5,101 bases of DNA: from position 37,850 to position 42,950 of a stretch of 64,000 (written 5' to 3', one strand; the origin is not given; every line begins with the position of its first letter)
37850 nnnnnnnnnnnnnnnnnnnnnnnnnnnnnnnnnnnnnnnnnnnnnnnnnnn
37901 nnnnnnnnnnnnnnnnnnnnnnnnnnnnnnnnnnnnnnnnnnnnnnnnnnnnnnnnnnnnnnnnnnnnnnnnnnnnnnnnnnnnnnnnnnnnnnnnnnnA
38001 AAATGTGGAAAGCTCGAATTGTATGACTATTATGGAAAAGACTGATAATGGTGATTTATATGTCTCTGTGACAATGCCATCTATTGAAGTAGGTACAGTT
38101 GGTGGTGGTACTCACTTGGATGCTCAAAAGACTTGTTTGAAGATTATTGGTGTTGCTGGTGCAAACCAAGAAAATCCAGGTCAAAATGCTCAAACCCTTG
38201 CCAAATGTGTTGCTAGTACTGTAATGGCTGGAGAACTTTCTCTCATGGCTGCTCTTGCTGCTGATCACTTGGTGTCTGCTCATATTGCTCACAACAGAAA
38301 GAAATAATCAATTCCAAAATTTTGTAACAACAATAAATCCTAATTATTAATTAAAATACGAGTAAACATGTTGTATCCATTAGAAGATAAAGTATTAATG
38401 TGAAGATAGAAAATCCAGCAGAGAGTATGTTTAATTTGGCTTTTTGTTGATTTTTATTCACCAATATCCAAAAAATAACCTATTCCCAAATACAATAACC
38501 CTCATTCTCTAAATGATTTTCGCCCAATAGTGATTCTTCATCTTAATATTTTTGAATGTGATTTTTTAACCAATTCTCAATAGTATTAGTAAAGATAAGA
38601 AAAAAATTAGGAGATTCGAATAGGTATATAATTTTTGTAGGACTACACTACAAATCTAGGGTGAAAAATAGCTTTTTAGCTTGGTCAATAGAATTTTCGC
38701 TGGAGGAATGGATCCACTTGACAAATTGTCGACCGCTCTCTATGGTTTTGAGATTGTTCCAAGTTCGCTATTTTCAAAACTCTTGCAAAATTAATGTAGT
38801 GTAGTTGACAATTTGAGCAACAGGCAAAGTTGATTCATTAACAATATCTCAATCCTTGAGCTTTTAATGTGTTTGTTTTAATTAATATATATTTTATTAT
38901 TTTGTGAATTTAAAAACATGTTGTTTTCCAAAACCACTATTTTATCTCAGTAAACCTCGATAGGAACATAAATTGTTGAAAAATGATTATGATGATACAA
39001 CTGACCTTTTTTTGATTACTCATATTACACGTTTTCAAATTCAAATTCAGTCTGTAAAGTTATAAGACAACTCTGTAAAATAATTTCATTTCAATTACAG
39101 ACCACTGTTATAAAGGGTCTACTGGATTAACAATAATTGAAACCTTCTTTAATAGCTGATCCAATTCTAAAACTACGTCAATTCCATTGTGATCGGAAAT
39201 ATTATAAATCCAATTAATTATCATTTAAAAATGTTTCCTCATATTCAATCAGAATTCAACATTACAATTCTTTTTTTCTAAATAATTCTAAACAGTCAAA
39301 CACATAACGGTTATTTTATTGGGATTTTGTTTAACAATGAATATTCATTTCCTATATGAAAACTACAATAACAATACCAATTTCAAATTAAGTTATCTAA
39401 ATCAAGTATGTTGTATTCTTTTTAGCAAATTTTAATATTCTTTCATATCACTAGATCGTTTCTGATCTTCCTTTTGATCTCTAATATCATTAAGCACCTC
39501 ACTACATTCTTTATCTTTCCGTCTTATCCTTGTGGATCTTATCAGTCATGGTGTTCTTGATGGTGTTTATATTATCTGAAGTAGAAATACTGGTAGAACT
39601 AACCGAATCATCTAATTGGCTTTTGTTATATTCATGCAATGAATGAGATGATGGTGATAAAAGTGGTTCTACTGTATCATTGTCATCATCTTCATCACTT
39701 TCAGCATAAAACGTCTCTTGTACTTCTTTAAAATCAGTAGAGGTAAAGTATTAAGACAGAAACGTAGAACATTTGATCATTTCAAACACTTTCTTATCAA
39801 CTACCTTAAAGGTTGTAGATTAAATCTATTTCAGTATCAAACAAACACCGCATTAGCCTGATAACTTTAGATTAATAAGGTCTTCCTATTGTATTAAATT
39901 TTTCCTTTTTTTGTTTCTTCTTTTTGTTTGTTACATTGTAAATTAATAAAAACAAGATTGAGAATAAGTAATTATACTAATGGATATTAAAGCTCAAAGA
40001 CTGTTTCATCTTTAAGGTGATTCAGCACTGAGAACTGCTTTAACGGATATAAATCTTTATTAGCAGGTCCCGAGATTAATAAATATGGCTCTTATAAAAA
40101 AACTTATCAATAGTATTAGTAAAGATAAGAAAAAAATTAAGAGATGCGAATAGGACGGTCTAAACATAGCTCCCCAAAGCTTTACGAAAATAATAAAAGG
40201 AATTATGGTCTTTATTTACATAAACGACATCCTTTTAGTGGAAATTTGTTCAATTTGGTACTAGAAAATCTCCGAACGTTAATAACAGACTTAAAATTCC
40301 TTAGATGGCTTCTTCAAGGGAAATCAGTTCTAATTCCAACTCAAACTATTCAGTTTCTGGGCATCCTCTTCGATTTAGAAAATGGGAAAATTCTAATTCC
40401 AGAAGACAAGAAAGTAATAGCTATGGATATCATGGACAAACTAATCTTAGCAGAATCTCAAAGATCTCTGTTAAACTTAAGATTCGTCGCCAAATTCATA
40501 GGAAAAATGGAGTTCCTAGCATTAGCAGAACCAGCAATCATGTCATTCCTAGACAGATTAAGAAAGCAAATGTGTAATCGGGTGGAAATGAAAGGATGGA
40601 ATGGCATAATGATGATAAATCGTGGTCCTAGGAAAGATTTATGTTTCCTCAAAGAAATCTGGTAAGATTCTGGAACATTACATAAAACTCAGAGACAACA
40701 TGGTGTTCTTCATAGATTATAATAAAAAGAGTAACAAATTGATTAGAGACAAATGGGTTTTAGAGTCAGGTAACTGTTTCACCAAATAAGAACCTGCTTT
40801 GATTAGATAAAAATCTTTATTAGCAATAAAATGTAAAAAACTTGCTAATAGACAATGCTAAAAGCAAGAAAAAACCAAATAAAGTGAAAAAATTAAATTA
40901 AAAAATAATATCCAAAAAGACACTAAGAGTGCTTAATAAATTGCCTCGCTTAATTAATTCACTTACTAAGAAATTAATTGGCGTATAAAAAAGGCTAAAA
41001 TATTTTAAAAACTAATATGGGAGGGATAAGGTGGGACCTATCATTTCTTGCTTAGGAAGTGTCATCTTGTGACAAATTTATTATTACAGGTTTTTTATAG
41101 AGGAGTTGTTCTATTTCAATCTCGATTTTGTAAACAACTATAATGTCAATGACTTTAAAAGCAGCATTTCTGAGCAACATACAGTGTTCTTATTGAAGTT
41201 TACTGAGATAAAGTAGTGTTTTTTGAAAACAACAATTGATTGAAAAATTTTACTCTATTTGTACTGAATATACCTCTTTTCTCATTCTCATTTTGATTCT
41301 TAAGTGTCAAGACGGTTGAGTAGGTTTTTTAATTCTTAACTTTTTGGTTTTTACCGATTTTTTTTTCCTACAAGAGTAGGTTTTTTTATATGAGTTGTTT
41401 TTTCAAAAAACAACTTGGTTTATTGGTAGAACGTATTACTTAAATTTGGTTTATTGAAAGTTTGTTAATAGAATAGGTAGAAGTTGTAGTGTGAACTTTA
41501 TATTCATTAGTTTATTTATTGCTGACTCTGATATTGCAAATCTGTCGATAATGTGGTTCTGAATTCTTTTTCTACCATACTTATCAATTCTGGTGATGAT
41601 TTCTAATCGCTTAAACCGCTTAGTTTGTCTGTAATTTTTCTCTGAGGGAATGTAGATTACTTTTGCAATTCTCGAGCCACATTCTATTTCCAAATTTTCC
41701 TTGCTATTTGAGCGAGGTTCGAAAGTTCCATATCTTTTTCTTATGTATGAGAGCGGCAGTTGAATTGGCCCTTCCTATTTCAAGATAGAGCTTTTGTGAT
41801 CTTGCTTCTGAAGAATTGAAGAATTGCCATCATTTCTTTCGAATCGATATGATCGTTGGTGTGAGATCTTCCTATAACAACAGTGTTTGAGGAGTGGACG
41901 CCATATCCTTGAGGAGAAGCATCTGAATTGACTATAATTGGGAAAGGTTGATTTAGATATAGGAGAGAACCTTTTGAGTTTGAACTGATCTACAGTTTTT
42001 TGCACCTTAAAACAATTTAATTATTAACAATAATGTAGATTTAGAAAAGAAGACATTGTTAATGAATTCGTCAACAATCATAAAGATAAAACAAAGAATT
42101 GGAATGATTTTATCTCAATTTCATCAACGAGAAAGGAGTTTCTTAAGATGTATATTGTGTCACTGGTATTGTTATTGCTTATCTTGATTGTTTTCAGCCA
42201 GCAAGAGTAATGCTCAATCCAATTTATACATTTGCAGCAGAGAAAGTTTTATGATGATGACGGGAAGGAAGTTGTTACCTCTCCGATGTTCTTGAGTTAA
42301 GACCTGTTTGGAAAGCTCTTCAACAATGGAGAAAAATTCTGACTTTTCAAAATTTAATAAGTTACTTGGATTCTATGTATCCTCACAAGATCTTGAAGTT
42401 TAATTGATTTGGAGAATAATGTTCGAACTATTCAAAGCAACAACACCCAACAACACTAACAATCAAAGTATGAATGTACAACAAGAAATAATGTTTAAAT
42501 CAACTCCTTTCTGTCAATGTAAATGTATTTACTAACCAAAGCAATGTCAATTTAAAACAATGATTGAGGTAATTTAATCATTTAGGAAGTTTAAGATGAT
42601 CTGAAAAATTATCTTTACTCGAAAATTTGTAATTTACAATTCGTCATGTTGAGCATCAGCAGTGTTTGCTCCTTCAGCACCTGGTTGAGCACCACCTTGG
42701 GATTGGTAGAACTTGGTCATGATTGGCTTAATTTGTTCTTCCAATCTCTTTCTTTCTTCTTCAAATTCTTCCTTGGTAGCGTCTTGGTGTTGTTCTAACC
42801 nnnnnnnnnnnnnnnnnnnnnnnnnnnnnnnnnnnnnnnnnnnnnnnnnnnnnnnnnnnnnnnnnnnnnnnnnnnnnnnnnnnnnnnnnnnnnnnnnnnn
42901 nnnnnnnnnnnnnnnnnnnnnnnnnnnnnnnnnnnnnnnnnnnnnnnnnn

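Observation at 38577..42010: Rearranged DIRS-like retroelement debris with ITR-like inverted repeat and 48-bp direct repeats; related copies at 16.1-17.8 kb and 10.05-10.34 kb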

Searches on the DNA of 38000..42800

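Call 57: search_rna_families(source=window, start=38000, end=42800, threshold=evalue, max_evalue=0.1)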
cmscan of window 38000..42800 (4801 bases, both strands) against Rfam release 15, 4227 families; matches with E-value up to 0.1: 1.
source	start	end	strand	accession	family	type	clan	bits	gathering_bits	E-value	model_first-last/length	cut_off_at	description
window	40365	40394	-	RF01072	TMV_UPD-PK3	Cis-reg;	-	20.9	34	0.075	1-31/31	no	Pseudoknot of upstream pseudoknot domain (UPD) of the 3'UTR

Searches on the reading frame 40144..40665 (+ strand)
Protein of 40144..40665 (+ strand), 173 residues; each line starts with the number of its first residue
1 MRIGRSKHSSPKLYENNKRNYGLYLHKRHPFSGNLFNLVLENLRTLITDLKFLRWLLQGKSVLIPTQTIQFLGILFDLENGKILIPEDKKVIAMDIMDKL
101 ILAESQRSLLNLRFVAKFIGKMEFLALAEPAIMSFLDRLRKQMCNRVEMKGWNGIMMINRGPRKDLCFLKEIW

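Call 62: list_cluster_members(proteins=[P0155, P0005, P0008, P0003, P0007, P0153, window:40144-40665:+, window:16592-17200:-])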
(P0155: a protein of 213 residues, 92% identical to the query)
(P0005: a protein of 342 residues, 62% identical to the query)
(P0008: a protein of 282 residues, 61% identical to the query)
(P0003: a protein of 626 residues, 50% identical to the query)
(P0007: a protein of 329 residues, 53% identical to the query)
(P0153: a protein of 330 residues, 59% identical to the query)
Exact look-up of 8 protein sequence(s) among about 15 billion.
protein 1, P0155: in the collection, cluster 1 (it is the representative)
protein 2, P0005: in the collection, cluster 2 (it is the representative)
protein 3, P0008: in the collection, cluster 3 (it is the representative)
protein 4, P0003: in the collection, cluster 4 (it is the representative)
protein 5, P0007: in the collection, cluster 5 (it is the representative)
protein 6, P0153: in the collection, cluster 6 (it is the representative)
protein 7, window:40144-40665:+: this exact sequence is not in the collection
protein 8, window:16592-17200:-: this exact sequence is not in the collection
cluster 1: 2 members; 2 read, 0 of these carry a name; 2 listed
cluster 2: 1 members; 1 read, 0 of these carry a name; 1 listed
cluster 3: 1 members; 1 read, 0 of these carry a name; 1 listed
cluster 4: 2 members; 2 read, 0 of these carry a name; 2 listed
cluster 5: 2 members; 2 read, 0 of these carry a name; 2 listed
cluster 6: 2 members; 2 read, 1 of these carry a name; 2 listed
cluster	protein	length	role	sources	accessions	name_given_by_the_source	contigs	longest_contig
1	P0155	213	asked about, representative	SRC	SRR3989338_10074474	-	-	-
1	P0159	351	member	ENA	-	-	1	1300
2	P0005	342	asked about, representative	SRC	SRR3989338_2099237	-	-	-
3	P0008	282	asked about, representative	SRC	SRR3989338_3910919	-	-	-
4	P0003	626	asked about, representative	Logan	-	-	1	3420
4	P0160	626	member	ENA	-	-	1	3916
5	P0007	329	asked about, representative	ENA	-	-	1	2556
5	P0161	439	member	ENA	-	-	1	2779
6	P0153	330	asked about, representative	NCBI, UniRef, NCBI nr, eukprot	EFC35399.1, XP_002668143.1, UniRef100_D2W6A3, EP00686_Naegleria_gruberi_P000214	predicted protein [Naegleria gruberi] | Predicted protein n=1 Tax=Naegleria gruberi TaxID=5762 RepID=D2W6A3_NAEGR | uncharacterized protein NAEGRDRAFT_54940 [Naegleria gruberi]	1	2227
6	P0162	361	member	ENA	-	-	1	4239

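Call 63: find_encoding_contigs(protein=P0161, flank=10000, max_places=3)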
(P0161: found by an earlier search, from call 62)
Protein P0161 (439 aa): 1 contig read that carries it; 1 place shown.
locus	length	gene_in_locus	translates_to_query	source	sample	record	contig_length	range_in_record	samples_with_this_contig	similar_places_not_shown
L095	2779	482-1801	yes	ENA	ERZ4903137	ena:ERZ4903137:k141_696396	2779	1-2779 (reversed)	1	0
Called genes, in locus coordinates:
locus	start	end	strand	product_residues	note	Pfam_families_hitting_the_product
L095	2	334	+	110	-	?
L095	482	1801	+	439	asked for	-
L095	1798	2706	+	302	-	PF00589:Phage_integrase (faint)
